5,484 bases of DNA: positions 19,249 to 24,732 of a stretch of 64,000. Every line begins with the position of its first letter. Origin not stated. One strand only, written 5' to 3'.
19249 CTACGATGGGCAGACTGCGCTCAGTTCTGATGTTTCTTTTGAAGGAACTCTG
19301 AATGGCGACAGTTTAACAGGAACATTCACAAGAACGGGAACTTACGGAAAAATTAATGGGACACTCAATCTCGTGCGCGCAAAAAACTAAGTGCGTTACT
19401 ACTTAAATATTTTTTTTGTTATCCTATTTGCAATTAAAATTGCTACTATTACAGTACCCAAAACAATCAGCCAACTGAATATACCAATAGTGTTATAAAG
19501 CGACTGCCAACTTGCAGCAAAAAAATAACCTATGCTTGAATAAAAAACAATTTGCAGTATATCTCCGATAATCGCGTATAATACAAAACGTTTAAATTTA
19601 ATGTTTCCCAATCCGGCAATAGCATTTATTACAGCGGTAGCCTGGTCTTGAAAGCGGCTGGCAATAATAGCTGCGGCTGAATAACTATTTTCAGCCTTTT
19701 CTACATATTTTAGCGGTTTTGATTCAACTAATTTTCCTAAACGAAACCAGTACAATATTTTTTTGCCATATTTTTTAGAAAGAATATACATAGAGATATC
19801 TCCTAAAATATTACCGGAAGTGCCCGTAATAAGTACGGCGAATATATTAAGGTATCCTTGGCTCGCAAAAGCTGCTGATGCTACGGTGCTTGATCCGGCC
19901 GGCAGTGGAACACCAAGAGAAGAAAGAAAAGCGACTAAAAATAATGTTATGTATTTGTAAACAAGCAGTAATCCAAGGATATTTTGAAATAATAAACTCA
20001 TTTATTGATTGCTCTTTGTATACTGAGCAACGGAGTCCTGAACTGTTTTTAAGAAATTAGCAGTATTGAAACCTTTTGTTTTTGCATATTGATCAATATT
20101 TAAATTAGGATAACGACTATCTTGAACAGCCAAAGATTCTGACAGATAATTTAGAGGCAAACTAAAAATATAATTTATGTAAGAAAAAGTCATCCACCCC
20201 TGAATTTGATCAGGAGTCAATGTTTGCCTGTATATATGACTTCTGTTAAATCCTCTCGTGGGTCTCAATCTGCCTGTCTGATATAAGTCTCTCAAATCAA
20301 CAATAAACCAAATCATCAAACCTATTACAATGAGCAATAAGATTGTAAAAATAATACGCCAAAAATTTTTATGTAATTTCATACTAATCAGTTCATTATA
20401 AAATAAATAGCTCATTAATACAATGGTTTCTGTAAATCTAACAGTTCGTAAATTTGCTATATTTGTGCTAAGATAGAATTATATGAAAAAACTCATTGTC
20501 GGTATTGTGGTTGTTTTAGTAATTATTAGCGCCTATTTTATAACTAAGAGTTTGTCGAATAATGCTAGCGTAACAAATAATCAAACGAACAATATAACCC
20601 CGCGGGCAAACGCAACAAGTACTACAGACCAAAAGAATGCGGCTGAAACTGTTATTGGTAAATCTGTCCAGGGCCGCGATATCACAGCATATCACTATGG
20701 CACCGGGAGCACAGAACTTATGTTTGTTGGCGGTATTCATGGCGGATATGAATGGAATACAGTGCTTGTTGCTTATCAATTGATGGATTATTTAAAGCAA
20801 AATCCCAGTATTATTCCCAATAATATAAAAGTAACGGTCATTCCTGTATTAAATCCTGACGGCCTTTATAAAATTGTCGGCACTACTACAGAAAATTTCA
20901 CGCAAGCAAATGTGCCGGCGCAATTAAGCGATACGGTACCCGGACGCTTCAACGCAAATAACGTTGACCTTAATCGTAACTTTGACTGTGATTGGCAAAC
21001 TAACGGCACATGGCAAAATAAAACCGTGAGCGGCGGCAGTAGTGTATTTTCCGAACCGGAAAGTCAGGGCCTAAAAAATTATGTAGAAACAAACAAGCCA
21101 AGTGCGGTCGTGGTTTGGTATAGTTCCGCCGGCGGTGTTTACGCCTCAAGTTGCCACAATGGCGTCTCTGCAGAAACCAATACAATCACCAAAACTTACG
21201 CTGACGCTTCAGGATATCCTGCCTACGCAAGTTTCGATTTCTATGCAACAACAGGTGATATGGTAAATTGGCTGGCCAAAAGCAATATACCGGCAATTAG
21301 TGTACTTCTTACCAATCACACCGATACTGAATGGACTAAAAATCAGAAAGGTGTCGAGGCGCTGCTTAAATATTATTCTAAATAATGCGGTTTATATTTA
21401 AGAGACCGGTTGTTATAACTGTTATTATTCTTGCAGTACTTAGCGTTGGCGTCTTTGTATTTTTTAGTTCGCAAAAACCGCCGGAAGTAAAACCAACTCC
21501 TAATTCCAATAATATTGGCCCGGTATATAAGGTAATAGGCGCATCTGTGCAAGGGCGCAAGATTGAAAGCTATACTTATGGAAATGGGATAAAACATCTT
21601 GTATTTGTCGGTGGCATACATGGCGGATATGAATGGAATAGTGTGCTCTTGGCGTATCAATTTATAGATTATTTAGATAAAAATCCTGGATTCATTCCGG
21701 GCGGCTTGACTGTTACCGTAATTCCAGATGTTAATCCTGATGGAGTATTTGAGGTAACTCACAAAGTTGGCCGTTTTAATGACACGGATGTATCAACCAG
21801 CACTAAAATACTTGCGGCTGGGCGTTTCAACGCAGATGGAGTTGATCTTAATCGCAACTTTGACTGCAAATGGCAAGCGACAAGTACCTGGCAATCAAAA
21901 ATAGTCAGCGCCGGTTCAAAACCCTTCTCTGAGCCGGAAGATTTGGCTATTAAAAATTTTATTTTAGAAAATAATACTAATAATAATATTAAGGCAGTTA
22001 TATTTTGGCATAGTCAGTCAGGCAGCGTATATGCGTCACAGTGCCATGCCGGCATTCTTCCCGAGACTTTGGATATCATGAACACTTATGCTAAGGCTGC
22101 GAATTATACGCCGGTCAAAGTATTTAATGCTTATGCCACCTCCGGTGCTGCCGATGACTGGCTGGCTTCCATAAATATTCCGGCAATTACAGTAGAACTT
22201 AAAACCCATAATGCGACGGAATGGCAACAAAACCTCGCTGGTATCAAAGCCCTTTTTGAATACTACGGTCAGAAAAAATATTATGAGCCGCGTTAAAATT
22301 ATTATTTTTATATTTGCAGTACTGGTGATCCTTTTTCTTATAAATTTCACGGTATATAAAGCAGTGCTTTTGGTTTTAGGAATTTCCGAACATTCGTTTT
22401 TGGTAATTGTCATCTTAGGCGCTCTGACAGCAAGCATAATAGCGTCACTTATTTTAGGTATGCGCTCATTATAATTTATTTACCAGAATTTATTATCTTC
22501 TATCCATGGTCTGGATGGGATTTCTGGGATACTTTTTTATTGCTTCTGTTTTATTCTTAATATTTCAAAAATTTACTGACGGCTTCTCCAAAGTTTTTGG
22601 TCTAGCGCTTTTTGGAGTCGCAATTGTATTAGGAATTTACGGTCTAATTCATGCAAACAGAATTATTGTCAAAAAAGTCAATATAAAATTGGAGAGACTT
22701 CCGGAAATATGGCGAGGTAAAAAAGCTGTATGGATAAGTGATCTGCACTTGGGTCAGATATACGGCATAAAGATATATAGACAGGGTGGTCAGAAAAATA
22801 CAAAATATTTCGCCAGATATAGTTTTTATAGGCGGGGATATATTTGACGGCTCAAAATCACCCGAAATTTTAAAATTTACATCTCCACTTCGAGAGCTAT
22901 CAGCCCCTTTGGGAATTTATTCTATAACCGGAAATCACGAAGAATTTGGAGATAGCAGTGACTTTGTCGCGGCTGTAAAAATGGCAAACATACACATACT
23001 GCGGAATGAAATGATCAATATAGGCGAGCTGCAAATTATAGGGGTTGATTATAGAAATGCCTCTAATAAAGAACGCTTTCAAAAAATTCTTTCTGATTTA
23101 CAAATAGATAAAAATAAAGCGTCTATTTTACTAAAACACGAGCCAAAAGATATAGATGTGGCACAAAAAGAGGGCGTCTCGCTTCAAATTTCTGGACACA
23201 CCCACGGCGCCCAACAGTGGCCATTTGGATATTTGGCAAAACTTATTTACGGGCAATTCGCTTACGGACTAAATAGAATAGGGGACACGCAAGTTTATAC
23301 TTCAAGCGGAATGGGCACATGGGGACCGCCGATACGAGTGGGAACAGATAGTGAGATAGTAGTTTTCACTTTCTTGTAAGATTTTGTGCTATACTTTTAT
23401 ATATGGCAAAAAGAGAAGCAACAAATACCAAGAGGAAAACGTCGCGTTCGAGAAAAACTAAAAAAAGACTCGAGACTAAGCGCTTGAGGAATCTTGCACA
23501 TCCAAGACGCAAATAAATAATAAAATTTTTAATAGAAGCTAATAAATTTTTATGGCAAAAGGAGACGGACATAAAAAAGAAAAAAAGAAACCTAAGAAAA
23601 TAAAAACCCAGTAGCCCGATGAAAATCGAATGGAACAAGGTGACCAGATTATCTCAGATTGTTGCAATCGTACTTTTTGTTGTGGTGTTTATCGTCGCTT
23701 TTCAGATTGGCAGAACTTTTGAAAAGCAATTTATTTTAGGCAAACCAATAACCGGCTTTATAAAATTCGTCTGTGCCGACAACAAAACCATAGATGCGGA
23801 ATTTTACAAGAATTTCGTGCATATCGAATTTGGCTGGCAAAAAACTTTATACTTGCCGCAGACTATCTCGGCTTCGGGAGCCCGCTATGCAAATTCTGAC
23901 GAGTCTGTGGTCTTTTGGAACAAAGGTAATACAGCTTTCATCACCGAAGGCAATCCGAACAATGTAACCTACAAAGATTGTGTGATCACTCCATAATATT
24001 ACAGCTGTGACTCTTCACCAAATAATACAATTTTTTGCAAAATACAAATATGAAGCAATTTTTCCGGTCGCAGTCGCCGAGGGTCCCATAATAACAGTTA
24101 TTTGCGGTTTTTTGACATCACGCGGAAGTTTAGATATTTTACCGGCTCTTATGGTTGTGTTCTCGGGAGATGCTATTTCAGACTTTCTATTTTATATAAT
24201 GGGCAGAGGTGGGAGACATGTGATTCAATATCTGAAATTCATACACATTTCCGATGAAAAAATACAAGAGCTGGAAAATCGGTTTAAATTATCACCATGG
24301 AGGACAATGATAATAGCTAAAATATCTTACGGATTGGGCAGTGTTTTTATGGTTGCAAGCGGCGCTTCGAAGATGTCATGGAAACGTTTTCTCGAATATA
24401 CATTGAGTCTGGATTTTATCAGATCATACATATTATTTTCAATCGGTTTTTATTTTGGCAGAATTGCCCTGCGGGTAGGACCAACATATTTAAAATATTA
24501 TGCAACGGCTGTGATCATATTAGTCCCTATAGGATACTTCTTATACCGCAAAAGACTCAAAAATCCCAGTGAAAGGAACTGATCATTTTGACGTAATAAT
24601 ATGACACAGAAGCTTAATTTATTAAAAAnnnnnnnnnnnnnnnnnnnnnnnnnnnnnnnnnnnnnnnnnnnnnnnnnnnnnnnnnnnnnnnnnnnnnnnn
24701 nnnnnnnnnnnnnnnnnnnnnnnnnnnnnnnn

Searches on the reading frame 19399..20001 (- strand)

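Call 70: search_protein_families(library=pfam, proteins=[window:19399-20001:-], max_evalue=0.001)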
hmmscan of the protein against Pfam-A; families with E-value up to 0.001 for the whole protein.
window:19399-20001:- (200 aa): 1 family
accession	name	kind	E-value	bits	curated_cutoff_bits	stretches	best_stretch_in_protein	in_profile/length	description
PF09335.16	VTT_dom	-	4.3e-14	53.5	33.9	1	46-159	8-122/123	VTT domain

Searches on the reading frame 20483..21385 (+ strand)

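Call 70: search_protein_families(library=pfam, proteins=[window:20483-21385:+], max_evalue=0.001)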
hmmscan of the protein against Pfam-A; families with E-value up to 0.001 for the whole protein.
window:20483-21385:+ (300 aa): 1 family
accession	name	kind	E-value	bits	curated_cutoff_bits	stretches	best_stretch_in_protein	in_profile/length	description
PF00246.29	Peptidase_M14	-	1.4e-18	68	21.6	1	52-264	14-247/286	Zinc carboxypeptidase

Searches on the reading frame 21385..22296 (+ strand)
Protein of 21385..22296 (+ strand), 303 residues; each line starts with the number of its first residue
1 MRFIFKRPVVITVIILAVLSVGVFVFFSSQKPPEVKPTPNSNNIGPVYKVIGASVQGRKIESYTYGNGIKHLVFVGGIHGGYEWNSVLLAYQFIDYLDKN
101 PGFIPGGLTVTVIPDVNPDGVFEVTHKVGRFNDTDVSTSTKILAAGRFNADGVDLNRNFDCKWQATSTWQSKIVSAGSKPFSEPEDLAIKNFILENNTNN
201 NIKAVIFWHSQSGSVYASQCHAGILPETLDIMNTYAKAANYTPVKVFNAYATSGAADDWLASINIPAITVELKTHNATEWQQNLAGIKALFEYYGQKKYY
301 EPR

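Call 70: search_protein_families(library=pfam, proteins=[window:21385-22296:+], max_evalue=0.001)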
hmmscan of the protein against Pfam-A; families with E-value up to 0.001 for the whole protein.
window:21385-22296:+ (303 aa): 2 families
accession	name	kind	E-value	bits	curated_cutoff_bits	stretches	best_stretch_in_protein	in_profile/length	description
PF00246.29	Peptidase_M14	-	1.1e-22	81.5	21.6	1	49-276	19-265/286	Zinc carboxypeptidase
PF24827.1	AstE_AspA_cat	-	2e-05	24.7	25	1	70-282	3-175/192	Succinylglutamate desuccinylase/Aspartoacylase catalytic domain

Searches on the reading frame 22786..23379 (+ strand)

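Call 5: search_protein_families(library=pfam, proteins=[window:22786-23379:+], max_evalue=0.01)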
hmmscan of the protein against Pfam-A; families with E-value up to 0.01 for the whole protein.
window:22786-23379:+ (197 aa): 2 families
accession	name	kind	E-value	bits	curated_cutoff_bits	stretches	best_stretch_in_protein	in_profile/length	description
PF00149.33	Metallophos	-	1.2e-10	42.5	21.5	1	3-141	23-190/191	Calcineurin-like phosphoesterase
PF12850.12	Metallophos_2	-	0.0019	18.7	27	1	2-142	20-119/154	Calcineurin-like phosphoesterase superfamily domain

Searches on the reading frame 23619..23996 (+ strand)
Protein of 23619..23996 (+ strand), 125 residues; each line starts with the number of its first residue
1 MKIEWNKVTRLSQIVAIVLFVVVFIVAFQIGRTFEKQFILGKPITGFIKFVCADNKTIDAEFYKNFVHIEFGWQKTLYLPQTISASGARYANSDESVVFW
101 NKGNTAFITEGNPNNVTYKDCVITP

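Call 5: search_protein_families(library=pfam, proteins=[window:23619-23996:+], max_evalue=0.01)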
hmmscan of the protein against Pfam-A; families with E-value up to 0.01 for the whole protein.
window:23619-23996:+ (125 aa): 1 family
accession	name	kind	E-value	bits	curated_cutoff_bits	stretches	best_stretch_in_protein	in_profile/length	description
PF09864.15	MliC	-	1.3e-15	57.6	22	1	50-112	1-62/67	Membrane-bound lysozyme-inhibitor of c-type lysozyme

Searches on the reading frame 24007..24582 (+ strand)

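Call 5: search_protein_families(library=pfam, proteins=[window:24007-24582:+], max_evalue=0.01)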
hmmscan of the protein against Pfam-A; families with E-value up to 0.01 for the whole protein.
window:24007-24582:+ (191 aa): 1 family
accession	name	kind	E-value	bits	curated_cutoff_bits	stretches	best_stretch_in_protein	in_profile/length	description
PF09335.16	VTT_dom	-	2.4e-08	34.9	33.9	1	27-146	4-120/123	VTT domain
